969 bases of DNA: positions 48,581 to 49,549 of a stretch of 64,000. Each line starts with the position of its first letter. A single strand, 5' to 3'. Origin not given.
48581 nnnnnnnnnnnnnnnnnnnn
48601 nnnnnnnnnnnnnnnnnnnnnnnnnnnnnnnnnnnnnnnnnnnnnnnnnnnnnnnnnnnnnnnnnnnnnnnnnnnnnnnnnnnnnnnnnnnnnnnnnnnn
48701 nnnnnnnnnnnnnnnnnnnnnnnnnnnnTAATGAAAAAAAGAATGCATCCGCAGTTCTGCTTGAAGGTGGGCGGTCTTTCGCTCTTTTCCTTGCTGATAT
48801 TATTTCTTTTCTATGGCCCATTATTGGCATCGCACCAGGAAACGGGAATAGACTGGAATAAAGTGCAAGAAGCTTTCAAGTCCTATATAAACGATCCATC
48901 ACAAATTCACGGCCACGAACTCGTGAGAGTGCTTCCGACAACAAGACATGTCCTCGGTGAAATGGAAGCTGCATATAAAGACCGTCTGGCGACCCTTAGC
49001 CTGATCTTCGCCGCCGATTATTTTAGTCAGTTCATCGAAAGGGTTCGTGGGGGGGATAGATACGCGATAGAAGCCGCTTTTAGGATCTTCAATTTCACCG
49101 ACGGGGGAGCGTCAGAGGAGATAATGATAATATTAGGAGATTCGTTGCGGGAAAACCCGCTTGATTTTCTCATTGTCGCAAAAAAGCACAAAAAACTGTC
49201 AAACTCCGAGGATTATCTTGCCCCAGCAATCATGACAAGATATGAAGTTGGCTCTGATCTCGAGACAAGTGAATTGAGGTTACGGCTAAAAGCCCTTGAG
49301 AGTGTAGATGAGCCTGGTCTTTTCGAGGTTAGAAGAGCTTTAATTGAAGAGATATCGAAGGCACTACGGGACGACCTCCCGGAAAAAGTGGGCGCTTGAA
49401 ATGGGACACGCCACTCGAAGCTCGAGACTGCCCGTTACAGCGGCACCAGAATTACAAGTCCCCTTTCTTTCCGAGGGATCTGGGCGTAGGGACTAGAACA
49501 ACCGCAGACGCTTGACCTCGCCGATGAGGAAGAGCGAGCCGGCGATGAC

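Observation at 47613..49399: Orphan Rhs C-terminal toxin tip with candidate periplasm-facing immunity gene, lacking any upstream Rhs body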

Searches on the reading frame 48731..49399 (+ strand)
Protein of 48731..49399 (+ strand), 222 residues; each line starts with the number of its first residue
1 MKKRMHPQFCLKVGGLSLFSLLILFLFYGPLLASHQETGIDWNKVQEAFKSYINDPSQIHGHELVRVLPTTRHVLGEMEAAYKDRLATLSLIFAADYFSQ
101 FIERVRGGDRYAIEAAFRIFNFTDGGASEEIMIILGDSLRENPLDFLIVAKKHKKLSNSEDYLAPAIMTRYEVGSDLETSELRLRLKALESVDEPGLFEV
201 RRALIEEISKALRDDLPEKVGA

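Call 3: search_protein_families(library=pfam, proteins=[window:48731-49399:+], max_evalue=1)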
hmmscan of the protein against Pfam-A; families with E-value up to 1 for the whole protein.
window:48731-49399:+ (222 aa): 1 family
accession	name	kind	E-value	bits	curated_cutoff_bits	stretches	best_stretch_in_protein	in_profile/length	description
PF12911.12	OppC_N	-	0.023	15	23.9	1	13-43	17-47/53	N-terminal TM domain of oligopeptide transport permease C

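Call 4: search_protein_families(library=ncbifam, proteins=[window:48731-49399:+], max_evalue=1)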
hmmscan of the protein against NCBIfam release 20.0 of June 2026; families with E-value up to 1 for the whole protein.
window:48731-49399:+ (222 aa): 1 family
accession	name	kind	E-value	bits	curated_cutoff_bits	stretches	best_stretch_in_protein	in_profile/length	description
NF058669.1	SCO2207_fam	exception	0.32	10.9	250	1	187-208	206-227/228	SCO2207 family protein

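Call 11: search_protein_families(library=phrogs, proteins=[window:48731-49399:+], max_evalue=1)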
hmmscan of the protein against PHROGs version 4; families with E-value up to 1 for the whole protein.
window:48731-49399:+ (222 aa): 0 families

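Call 14: find_homologous_proteins(query=window:48731-49396:+, max_evalue=0.01)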
Query window:48731-49396:+ (222 aa): 3 proteins with E <= 0.01 among 591 candidates.
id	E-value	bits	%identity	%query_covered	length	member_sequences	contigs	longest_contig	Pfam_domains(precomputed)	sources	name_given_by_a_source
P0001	9.2e-138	475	99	100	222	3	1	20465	-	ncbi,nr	ncbi:MAG: hypothetical protein GX465_00680 [Acidobacteria bacterium]|nr:hypothetical protein [Acidob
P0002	3.9e-106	372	80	100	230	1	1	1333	-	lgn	-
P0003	7.8e-97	341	76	95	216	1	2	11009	-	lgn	-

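Call 15: find_encoding_contigs(protein=P0001, flank=10000, max_places=4)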
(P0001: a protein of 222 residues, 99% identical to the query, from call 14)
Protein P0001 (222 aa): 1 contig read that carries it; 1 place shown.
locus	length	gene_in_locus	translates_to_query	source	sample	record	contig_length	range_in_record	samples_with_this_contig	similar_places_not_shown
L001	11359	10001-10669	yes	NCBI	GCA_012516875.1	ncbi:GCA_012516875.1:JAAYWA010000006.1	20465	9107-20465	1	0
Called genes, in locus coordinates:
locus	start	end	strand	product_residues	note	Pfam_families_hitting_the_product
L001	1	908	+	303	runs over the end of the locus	-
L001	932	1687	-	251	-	PF00398:RrnaAD (weak), PF01135:PCMT (faint), PF05175:MTS, PF02475:TRM5-TYW2_MTfase (weak), PF08241:Methyltransf_11 (weak), PF13649:Methyltransf_25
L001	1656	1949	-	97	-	PF02823:ATP-synt_DE_N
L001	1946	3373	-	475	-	PF02874:ATP-synt_ab_N, PF00006:ATP-synt_ab, PF22919:ATP-synt_VA_C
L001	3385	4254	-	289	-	PF00231:ATP-synt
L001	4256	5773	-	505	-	PF02874:ATP-synt_ab_N, PF00006:ATP-synt_ab, PF00306:ATP-synt_ab_C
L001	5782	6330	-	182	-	PF00213:OSCP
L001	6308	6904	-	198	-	PF00430:ATP-synt_B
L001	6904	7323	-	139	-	PF00430:ATP-synt_B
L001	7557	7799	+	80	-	PF01402:RHH_1 (weak)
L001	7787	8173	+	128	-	PF01850:PIN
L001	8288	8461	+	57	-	-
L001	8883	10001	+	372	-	PF25023:TEN_YD-shell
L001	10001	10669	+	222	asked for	-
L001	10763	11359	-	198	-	PF27239:FOL3_C, PF02875:Mur_ligase_C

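Call 16: find_encoding_contigs(protein=P0003, flank=10000, max_places=4)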
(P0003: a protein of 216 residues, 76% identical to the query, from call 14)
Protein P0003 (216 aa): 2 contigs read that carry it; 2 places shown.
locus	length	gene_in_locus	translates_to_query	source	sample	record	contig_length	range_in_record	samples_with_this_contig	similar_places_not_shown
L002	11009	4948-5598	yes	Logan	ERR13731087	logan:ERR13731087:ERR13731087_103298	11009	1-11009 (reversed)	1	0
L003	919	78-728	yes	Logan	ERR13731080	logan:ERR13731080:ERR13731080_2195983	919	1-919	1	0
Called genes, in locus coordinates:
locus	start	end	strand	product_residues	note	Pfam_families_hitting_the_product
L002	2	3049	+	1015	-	?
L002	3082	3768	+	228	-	-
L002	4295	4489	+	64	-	-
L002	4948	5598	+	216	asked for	-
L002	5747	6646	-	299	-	PF01515:PTA_PTB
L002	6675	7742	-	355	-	PF01869:BcrAD_BadFG (faint), PF00871:Acetate_kinase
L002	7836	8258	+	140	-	PF00583:Acetyltransf_1, PF13673:Acetyltransf_10 (weak), PF13508:Acetyltransf_7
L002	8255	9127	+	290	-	PF09924:LPG_synthase_C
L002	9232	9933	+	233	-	-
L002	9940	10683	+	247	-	PF11750:DUF3307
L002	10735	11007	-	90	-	?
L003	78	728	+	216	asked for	-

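Call 17: find_encoding_contigs(protein=P0002, flank=10000, max_places=4)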
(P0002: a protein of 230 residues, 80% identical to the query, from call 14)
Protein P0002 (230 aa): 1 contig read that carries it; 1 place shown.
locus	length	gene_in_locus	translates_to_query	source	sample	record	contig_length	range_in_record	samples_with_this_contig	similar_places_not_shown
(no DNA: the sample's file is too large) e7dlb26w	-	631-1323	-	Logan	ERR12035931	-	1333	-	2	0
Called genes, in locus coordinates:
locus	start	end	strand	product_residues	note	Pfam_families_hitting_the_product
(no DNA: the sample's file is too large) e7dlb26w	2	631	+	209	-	?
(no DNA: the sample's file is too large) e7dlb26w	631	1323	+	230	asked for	-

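Call 24: search_protein_families(library=pfam, proteins=[L002:41-3046:+, L002:3076-3765:+, L002:3740-4486:+, L002:4461-4847:+, L002:4948-5595:+], max_evalue=0.1)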
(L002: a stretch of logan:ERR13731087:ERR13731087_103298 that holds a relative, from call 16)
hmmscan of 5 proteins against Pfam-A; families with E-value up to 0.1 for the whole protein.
L002:41-3046:+ (1002 aa): 8 families
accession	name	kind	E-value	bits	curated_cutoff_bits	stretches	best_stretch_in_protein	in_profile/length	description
PF18925.5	DUF5675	-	6.9e-16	58.6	26.7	1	842-952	2-112/114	Family of unknown function (DUF5675)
PF22073.2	Cep192_D4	-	5.3e-11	43.1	35.5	2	132-235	12-111/112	Cep192 domain 4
PF22544.2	HYDIN_VesB_CFA65-like_Ig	-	7.4e-10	39.4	25.5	2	30-111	17-96/100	HYDIN/CFA65/VesB-like, Ig-like domain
PF15780.11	ASH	-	5.1e-06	27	27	1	28-106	19-96/98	Abnormal spindle-like microcephaly-assoc'd, ASPM-SPD-2-Hydin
PF24507.1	Ig_CFAP65_4th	-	0.00041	21.1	27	0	56-114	18-74/76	CFAP65, fourth Ig-like domain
PF22067.2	Cep192_D3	-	0.0011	19.4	27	1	24-98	9-82/99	Cep192 domain 3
PF07610.17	DUF1573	-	0.0013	19.1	26.1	0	130-157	7-34/98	Protein of unknown function (DUF1573)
PF03527.20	RHS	-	0.015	15.5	27.9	1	741-764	15-38/38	RHS protein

L002:3076-3765:+ (230 aa): 0 families

L002:3740-4486:+ (249 aa): 1 family
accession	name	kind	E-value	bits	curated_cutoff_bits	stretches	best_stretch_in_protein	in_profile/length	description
PF02013.21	CBM_10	-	0.048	14.6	23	1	71-92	7-28/36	Cellulose or protein binding domain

L002:4461-4847:+ (129 aa): 0 families

L002:4948-5595:+ (216 aa): 0 families

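Call 64: predict_structure(alignment_id=A3)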
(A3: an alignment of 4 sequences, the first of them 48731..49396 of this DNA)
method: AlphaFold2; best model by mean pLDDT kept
length: 222 residues; sequences in the alignment: 4
mean_pLDDT: 67.5   pTM: 0.70
mean pLDDT of the five models: 67.5, 61.2, 60.6, 59.9, 52.0
residues with pLDDT >= 90: 25; 70-90: 93; 50-70: 45; < 50: 59
segments of 3 or more residues with pLDDT < 50: 1-37, 73-76, 156-159, 172-175, 216-222
pLDDT, mean of each block of 10 residues (from residue 1): 30 38 47 49 78 89 81 50 52 63 88 85 63 85 91 61 68 56 89 88 85 58 31
secondary structure, 60 per line:
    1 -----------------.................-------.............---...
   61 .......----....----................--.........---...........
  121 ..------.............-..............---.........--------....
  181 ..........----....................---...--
elements in order: H18-34 H42-54 H58-67 H72-75 H80-95 H98-106 H110-122 H129-141 H143-156 H160-168 H177-190 H195-214
